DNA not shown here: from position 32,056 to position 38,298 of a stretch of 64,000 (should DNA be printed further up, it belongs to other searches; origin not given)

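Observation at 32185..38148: Hhe-like giant helicase–Vsr-like nuclease protein with an extra N-terminal transglutaminase-like domain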

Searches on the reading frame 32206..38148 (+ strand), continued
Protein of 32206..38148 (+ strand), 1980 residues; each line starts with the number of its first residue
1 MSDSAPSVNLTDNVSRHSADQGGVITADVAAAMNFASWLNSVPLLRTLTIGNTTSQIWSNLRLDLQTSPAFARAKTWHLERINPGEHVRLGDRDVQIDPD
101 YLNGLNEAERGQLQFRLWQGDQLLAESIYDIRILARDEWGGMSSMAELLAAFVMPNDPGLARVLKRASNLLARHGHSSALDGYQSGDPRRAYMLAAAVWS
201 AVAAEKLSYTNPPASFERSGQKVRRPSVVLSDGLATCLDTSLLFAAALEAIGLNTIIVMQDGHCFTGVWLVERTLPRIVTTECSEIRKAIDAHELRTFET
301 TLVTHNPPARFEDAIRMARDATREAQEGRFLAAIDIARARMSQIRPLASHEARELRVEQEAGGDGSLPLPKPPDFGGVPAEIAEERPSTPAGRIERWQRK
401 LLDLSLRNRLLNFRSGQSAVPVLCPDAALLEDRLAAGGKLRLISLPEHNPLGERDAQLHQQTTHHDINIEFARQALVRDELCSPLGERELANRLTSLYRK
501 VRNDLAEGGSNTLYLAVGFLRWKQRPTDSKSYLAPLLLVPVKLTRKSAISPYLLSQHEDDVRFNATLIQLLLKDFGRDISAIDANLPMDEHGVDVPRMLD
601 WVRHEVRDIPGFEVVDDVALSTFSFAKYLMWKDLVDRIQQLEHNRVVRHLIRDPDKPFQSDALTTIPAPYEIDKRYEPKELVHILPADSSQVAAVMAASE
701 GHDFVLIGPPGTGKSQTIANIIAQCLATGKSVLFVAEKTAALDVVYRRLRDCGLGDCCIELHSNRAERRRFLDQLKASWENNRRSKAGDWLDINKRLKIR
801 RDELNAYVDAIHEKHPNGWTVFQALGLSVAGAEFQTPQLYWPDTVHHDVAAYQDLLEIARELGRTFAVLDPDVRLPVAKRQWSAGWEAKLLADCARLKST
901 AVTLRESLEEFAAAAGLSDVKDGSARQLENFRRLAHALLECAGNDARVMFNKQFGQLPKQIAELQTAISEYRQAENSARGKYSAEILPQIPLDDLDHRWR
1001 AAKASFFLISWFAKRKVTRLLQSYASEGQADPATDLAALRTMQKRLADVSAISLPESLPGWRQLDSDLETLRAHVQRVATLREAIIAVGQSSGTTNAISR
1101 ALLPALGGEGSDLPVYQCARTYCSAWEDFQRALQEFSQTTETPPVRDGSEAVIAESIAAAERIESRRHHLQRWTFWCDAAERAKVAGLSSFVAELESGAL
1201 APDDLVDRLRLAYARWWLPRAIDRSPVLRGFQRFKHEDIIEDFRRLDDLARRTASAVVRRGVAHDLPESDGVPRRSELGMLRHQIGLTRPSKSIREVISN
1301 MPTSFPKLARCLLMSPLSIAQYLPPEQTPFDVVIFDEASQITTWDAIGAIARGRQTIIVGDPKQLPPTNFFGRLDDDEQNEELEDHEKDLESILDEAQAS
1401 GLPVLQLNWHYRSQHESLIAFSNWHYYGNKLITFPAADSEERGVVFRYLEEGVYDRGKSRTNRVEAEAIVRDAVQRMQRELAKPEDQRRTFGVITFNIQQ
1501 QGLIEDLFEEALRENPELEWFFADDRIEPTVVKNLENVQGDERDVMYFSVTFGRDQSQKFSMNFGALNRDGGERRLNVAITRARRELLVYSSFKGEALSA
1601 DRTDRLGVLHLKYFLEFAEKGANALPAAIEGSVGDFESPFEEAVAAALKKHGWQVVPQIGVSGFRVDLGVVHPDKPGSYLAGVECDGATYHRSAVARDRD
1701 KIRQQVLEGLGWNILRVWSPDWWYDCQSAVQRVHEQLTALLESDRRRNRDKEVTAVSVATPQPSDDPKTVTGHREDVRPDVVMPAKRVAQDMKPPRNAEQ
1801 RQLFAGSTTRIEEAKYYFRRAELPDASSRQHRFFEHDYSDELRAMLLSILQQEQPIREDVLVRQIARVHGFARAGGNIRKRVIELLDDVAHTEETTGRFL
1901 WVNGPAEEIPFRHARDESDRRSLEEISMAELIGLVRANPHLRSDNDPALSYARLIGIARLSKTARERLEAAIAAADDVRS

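Call 44: find_homologous_proteins(query=window:32206-38145:+, max_evalue=1e-10)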
Query window:32206-38145:+ (1980 aa): 2478 proteins with E <= 1e-10 among 8000 candidates; the best 120 are listed.
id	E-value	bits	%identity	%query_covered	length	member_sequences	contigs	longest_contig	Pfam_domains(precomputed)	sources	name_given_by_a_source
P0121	0.0e+0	4500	100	100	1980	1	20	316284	PF11784.14,PF13195.12,PF13087.13,PF13086.13,PF13604.13,PF13245.13,PF18741.8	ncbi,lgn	-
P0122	0.0e+0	2693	61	99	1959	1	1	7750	PF11784.14,PF13195.12,PF13087.13,PF13086.13,PF13604.13,PF13245.13,PF18741.8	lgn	-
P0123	0.0e+0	2679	61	99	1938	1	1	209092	PF11784.14,PF13195.12,PF13087.13,PF13086.13,PF13604.13,PF13245.13,PF18741.8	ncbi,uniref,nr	ncbi:DUF3320 domain-containing protein [Thalassoroseus pseudoceratinae]|uniref:DUF3320 domain-contai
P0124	0.0e+0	2655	61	98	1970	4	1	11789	PF11784.14,PF13195.12,PF13087.13,PF13086.13,PF13604.13,PF13245.13,PF18741.8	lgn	-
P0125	0.0e+0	2651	61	99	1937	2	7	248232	PF11784.14,PF13195.12,PF13087.13,PF13086.13,PF13604.13,PF13245.13,PF18741.8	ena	-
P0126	0.0e+0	2639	61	98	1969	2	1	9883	PF11784.14,PF13195.12,PF13087.13,PF13086.13,PF13604.13,PF13245.13,PF18741.8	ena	-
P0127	0.0e+0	2638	61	99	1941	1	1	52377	PF11784.14,PF13195.12,PF13087.13,PF13086.13,PF13604.13,PF13245.13,PF18741.8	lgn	-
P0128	0.0e+0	2619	60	99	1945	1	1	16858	PF11784.14,PF13195.12,PF13087.13,PF13086.13,PF13604.13,PF13245.13,PF18741.8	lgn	-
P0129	0.0e+0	2618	60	99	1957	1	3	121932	PF11784.14,PF13195.12,PF13087.13,PF13086.13,PF13604.13,PF13245.13,PF18741.8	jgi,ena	-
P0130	0.0e+0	2614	60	98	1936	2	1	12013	PF11784.14,PF13195.12,PF13087.13,PF13086.13,PF13604.13,PF13245.13,PF18741.8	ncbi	-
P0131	0.0e+0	2614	60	98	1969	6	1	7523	PF11784.14,PF13195.12,PF13087.13,PF13086.13,PF13604.13,PF13245.13,PF18741.8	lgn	-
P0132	0.0e+0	2609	59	99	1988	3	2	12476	PF11784.14,PF13195.12,PF13087.13,PF13086.13,PF13604.13,PF13245.13,PF18741.8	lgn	-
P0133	0.0e+0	2603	61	98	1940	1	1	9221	PF11784.14,PF13195.12,PF13087.13,PF13086.13,PF13604.13,PF13245.13,PF18741.8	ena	-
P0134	0.0e+0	2603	60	99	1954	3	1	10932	PF11784.14,PF13195.12,PF13087.13,PF13086.13,PF13604.13,PF13245.13,PF18741.8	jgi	jgi:very-short-patch-repair endonuclease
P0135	0.0e+0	2602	60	98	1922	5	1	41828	PF11784.14,PF13195.12,PF13087.13,PF13086.13,PF13604.13,PF13245.13,PF18741.8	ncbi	-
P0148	0.0e+0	2541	65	87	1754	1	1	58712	PF13195.12,PF13087.13,PF13086.13,PF13604.13,PF13245.13,PF18741.8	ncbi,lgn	-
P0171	0.0e+0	2408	56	98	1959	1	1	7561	PF11784.14,PF13195.12,PF13087.13,PF13086.13,PF13604.13,PF13245.13,PF18741.8,PF09848.16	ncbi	-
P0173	0.0e+0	2394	55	99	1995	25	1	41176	PF11784.14,PF13195.12,PF13087.13,PF13086.13,PF13604.13,PF13245.13,PF18741.8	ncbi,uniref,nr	ncbi:DUF3320 domain-containing protein [Rhizobium leguminosarum]|uniref:DUF3320 domain-containing pr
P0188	0.0e+0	2331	57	49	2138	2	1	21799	PF11784.14,PF13195.12,PF13087.13,PF13086.13,PF13604.13,PF13245.13,PF18741.8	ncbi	-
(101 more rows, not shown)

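Call 45: list_cluster_members(proteins=[P0121, P0173])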
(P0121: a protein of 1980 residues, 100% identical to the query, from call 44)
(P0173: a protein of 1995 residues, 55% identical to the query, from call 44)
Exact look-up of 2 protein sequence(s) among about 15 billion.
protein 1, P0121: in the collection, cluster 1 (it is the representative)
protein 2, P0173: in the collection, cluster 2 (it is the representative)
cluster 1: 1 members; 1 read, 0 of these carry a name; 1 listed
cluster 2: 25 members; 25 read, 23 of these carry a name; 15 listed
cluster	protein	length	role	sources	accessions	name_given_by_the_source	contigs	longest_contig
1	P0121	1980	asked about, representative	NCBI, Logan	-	-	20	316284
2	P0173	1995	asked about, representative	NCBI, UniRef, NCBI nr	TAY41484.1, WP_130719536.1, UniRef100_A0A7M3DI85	DUF3320 domain-containing protein [Rhizobium leguminosarum] | DUF3320 domain-containing protein n=1 Tax=Rhizobium leguminosarum TaxID=384 ...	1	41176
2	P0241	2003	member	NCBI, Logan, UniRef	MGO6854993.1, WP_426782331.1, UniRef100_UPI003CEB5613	DUF3320 domain-containing protein [Rhizobium beringeri] | DUF3320 domain-containing protein n=1 Tax=Rhizobium beringeri TaxID=3019934 ...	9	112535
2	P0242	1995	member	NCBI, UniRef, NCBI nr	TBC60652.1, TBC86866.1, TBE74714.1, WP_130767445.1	DUF3320 domain-containing protein (plasmid) [Rhizobium leguminosarum] | DUF3320 domain-containing protein n=1 Tax=Rhizobium leguminosarum TaxID=384 ... | DUF3320 domain-containing protein [Rhizobium leguminosarum]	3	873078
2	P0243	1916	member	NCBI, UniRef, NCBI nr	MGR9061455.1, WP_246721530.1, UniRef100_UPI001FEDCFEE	DUF3320 domain-containing protein (plasmid) [Rhizobium leguminosarum] | DUF3320 domain-containing protein n=1 Tax=Rhizobium leguminosarum TaxID=384 ... | DUF3320 domain-containing protein [Rhizobium leguminosarum]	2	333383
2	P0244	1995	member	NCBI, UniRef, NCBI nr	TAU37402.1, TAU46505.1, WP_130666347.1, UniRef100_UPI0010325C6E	DUF3320 domain-containing protein (plasmid) [Rhizobium ruizarguesonis] | DUF3320 domain-containing protein n=1 Tax=Rhizobium ruizarguesonis TaxID=2081791 ... | DUF3320 domain-containing protein [Rhizobium ruizarguesonis]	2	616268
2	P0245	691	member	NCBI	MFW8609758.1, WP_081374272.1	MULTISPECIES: DUF4011 domain-containing protein [Rhizobium]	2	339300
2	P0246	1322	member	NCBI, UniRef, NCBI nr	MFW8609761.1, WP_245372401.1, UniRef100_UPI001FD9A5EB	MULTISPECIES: DUF3320 domain-containing protein [Rhizobium] | DUF3320 domain-containing protein n=1 Tax=Rhizobium TaxID=379 RepID=UPI001FD9A5EB | DUF3320 domain-containing protein [Rhizobium leguminosarum]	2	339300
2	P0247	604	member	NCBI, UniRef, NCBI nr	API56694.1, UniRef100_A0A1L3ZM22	hypothetical protein BMW22_35080 (plasmid) [Rhizobium leguminosarum] | DUF4011 domain-containing protein n=2 Tax=Rhizobium/Agrobacterium group TaxID=227290 ... | hypothetical protein BMW22_35080 [Rhizobium leguminosarum]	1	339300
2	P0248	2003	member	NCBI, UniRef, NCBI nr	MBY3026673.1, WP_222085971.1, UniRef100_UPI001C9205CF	DUF3320 domain-containing protein [Rhizobium leguminosarum] | DUF3320 domain-containing protein n=1 Tax=Rhizobium leguminosarum TaxID=384 ...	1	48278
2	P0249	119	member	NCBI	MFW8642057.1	hypothetical protein ACOJBO_01395 [Rhizobium beringeri]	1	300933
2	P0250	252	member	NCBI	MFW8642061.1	hypothetical protein ACOJBO_01415 [Rhizobium beringeri]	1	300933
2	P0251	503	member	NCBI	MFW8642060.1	AAA domain-containing protein [Rhizobium beringeri]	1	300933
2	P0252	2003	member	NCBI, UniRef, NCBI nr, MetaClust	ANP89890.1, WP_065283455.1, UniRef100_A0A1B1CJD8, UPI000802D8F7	DUF3320 domain-containing protein [Rhizobium leguminosarum] | DNA helicase n=1 Tax=Rhizobium leguminosarum TaxID=384 RepID=A0A1B1CJD8_RHILE | status=active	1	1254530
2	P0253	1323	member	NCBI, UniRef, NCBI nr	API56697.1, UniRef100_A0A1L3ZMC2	hypothetical protein BMW22_35095 (plasmid) [Rhizobium leguminosarum] | DUF3320 domain-containing protein n=1 Tax=Rhizobium leguminosarum TaxID=384 ... | hypothetical protein BMW22_35095 [Rhizobium leguminosarum]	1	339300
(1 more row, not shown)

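Call 58: search_protein_families(library=ncbifam, proteins=[P0173, P0148, P0188], max_evalue=1e-50)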
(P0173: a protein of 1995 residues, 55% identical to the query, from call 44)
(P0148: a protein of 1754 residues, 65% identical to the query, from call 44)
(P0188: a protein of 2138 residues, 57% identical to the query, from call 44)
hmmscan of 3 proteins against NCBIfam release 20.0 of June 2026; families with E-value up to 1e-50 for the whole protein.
P0173 (1995 aa): 2 families
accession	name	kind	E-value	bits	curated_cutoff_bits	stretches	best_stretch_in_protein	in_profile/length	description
NF058533.1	antiphage_ProA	equivalog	0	2188.7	1500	1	34-1971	1-1903/1903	anti-phage protein ProA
NF042953.1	Hhe_antiphage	equivalog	1.2e-238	795.4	2000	2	1151-1760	1098-1704/1797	DUF4011 domain-containing anti-phage protein Hhe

P0148 (1754 aa): 2 families
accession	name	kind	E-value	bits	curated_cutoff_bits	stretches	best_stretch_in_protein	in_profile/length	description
NF058533.1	antiphage_ProA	equivalog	0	2012.1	1500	1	36-1751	1-1715/1903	anti-phage protein ProA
NF042953.1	Hhe_antiphage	equivalog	2.3e-230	767.9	2000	2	1150-1749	1096-1690/1797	DUF4011 domain-containing anti-phage protein Hhe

P0188 (2138 aa): 2 families
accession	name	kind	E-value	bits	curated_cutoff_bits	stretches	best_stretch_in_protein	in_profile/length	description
NF058533.1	antiphage_ProA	equivalog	0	2113.1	1500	1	34-2119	1-1903/1903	anti-phage protein ProA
NF042953.1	Hhe_antiphage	equivalog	9.2e-239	795.8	2000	2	1177-1905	974-1695/1797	DUF4011 domain-containing anti-phage protein Hhe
